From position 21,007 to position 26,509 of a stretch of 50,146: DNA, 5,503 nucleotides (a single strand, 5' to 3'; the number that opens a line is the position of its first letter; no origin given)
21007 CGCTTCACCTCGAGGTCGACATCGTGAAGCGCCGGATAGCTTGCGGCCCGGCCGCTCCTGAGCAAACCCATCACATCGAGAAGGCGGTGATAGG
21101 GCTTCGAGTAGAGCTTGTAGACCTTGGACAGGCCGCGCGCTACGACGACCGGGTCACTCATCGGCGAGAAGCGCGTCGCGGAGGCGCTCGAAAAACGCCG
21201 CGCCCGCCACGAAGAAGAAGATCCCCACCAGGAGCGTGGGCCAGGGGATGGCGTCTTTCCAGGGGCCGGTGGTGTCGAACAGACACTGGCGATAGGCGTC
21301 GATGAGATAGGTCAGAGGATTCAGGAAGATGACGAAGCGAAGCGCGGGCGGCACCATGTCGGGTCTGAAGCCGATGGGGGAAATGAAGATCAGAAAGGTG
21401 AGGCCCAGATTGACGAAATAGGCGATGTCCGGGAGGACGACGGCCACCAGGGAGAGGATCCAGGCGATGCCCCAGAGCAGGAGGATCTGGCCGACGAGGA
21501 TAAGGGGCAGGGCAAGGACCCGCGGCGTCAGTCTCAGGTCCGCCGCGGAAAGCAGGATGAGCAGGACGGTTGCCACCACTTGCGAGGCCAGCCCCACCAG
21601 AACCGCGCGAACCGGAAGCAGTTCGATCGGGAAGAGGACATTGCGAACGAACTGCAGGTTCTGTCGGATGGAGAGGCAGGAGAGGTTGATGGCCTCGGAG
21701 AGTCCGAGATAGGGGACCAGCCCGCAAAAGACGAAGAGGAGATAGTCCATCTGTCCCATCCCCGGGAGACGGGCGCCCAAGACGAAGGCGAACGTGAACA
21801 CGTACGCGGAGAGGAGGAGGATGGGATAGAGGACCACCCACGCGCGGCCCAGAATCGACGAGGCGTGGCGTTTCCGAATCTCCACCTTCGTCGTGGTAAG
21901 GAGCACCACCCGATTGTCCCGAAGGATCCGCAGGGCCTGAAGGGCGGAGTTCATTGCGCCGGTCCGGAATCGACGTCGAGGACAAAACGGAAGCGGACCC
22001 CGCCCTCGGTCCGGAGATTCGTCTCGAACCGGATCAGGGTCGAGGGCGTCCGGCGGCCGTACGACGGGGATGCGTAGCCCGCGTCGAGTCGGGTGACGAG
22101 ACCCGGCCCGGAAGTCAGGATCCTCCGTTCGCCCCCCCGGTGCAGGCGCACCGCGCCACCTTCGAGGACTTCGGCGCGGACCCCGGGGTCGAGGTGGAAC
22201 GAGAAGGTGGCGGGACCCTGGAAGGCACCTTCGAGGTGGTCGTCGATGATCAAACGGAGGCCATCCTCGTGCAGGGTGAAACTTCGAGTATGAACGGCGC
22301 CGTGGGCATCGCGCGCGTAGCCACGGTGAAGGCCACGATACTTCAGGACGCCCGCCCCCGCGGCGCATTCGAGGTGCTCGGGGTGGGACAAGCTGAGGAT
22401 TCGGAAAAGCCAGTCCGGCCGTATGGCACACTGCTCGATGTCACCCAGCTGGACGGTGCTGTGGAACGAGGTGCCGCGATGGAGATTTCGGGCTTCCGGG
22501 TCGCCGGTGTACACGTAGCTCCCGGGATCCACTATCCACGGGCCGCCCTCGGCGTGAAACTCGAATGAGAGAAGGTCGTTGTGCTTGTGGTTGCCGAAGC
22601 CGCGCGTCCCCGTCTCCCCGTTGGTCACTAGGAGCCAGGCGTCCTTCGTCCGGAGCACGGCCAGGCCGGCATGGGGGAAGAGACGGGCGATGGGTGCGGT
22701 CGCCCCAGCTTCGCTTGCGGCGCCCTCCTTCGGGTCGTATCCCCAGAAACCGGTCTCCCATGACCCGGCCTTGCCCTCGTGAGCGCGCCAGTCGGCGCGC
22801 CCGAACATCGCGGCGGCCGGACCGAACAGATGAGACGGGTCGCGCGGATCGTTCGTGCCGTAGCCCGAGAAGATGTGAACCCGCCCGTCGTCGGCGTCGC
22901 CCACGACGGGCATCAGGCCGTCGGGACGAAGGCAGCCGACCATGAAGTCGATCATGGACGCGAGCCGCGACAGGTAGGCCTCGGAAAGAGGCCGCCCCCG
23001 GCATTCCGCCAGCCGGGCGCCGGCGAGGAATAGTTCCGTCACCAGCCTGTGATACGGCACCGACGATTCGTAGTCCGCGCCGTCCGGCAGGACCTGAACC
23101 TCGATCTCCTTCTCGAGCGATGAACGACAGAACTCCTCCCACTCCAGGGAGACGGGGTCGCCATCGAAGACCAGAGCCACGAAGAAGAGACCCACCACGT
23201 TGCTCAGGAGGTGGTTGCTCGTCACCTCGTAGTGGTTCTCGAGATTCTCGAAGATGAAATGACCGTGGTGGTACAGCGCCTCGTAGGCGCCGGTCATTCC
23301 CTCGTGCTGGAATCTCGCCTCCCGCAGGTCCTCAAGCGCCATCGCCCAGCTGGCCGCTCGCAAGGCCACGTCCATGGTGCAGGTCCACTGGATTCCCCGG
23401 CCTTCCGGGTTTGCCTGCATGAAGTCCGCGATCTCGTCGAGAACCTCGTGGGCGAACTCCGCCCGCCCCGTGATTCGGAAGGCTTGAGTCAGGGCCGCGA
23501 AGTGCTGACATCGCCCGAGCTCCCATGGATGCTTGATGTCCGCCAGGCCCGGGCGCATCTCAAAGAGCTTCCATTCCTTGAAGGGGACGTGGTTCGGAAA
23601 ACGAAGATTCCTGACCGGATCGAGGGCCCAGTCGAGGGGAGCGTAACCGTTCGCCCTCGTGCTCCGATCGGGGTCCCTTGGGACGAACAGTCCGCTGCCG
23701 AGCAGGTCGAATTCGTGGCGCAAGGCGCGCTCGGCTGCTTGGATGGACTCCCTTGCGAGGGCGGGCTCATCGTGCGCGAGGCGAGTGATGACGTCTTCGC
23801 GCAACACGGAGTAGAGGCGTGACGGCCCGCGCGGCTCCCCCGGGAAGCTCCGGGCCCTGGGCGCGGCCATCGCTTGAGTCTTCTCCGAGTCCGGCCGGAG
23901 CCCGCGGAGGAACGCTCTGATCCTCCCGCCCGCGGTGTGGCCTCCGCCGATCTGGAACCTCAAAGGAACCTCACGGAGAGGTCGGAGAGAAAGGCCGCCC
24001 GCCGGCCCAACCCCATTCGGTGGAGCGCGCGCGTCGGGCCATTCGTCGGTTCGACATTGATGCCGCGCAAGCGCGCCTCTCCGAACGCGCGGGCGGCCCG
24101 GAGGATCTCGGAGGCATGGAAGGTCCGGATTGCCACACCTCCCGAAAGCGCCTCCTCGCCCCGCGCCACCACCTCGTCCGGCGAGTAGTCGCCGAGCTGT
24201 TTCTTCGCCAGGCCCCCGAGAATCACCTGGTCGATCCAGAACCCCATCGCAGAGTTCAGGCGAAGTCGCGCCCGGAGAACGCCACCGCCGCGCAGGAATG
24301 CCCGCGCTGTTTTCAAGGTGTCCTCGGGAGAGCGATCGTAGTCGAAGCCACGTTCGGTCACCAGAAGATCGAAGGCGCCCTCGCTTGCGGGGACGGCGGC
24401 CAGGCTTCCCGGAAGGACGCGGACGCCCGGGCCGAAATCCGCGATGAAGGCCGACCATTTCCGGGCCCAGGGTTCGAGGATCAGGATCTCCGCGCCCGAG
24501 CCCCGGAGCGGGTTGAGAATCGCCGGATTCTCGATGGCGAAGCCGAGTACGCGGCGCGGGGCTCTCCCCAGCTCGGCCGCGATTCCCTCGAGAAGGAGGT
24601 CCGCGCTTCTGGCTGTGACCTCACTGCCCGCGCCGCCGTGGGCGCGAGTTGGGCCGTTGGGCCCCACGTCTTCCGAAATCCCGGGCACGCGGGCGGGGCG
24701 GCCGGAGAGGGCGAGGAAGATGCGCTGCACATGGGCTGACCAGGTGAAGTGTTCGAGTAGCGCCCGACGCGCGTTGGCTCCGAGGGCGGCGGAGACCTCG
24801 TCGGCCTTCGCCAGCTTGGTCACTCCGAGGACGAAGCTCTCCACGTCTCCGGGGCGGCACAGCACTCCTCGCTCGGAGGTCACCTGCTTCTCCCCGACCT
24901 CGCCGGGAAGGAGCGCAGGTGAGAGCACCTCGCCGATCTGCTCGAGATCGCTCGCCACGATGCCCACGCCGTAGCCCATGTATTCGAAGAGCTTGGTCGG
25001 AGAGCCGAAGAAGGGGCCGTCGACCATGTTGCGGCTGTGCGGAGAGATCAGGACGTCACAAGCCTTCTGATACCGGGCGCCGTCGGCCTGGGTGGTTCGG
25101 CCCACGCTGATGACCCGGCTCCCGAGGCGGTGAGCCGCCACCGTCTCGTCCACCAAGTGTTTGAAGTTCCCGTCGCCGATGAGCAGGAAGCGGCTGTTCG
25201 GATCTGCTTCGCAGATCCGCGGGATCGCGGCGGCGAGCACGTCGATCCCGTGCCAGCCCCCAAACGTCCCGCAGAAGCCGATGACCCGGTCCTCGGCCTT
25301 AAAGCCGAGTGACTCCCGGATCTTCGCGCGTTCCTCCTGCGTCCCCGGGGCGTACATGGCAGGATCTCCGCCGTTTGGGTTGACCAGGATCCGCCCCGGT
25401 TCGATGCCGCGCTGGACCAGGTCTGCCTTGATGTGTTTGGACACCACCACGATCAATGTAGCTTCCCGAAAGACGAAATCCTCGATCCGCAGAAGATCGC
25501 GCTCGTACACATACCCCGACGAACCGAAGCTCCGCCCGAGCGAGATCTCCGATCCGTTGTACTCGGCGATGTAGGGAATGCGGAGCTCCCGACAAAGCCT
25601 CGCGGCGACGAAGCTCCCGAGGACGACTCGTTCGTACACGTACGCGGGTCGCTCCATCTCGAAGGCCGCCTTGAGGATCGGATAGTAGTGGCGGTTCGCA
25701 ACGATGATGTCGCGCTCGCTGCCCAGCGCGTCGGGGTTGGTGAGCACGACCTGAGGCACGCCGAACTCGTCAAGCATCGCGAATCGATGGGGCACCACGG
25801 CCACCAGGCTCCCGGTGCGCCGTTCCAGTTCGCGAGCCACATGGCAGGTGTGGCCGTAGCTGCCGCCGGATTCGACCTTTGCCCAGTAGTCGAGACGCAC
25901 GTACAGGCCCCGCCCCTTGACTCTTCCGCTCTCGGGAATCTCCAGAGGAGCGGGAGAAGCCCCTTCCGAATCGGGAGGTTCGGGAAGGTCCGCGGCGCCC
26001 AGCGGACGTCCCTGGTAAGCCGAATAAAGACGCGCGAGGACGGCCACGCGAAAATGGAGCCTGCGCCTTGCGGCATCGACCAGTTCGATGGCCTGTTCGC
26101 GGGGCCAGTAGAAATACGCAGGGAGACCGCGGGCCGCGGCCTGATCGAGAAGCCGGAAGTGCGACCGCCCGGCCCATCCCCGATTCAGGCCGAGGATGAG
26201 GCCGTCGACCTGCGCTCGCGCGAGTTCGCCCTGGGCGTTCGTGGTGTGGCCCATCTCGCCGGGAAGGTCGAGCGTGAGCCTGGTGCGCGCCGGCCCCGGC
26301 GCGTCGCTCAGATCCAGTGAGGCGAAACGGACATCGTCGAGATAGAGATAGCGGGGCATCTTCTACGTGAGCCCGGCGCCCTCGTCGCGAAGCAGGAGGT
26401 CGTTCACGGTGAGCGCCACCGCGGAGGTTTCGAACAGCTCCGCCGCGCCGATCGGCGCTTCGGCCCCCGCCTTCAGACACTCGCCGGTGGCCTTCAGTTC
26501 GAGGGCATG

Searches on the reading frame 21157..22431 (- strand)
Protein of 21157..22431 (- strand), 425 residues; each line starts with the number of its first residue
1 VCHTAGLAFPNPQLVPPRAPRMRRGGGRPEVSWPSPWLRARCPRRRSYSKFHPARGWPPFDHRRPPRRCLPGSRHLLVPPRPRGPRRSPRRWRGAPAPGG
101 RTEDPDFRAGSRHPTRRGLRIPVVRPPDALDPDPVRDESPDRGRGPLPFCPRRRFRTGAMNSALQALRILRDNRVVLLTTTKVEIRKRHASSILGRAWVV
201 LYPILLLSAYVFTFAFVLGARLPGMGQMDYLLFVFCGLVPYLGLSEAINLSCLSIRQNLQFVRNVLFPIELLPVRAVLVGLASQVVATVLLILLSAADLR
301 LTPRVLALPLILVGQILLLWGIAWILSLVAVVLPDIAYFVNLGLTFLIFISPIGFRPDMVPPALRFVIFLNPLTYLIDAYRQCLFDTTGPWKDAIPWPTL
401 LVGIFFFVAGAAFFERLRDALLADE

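Call 11: search_protein_families(library=pfam, proteins=[window:21157-22431:-], max_evalue=0.001)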
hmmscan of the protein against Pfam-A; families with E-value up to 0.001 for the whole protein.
window:21157-22431:- (425 aa): 1 family
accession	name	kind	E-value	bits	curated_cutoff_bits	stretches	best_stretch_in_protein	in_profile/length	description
PF01061.29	ABC2_membrane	-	7.5e-09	35.9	26.9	1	179-385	5-211/211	ABC-2 type transporter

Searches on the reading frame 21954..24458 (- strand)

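Call 11: search_protein_families(library=pfam, proteins=[window:21954-24458:-], max_evalue=0.001)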
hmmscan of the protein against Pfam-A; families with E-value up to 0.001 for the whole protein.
window:21954-24458:- (835 aa): 2 families
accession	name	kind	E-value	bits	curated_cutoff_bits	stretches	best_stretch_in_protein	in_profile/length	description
PF07940.18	Hepar_II_III_C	-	5.2e-41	141.1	24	1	591-815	6-227/237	Heparinase II/III-like, C-terminal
PF16889.11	Hepar_II_III_N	-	6e-25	88.7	22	1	234-526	53-317/340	Heparinase II/III N-terminus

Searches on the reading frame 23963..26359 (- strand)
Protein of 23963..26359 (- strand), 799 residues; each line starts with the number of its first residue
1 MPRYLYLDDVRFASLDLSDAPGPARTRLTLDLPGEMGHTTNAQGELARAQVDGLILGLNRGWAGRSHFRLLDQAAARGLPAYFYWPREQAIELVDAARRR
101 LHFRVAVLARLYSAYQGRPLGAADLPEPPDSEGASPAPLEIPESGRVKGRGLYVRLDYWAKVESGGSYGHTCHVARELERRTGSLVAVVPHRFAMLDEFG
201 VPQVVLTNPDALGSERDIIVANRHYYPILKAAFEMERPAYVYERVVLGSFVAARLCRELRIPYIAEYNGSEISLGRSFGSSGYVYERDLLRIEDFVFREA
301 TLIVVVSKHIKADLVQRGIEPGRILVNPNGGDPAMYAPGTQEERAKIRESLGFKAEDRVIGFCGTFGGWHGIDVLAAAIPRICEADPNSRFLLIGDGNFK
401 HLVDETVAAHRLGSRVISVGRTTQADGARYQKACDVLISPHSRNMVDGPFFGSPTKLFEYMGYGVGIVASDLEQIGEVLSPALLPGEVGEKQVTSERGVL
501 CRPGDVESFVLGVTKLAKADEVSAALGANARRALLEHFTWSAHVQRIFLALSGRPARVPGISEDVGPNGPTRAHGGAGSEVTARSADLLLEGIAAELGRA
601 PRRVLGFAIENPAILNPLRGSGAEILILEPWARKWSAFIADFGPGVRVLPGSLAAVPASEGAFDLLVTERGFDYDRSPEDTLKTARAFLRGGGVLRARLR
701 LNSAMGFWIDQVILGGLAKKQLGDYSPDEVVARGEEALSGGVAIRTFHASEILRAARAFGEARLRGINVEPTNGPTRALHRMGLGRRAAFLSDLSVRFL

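Call 11: search_protein_families(library=pfam, proteins=[window:23963-26359:-], max_evalue=0.001)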
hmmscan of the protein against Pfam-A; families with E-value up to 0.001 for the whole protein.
window:23963-26359:- (799 aa): 4 families
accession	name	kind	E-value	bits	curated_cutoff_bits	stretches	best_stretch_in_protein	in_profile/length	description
PF13692.12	Glyco_trans_1_4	-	3.4e-16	60.2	27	1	358-517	2-140/142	Glycosyl transferases group 1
PF00534.26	Glycos_transf_1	-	1e-15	58.1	26.4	1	344-532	2-171/172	Glycosyl transferases group 1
PF13579.12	Glyco_trans_4_4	-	2.1e-09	38.3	29.7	1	170-330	6-158/158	Glycosyl transferase 4-like domain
PF13439.12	Glyco_transf_4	-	1e-08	35.8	28.5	1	166-333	3-168/170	Glycosyltransferase Family 4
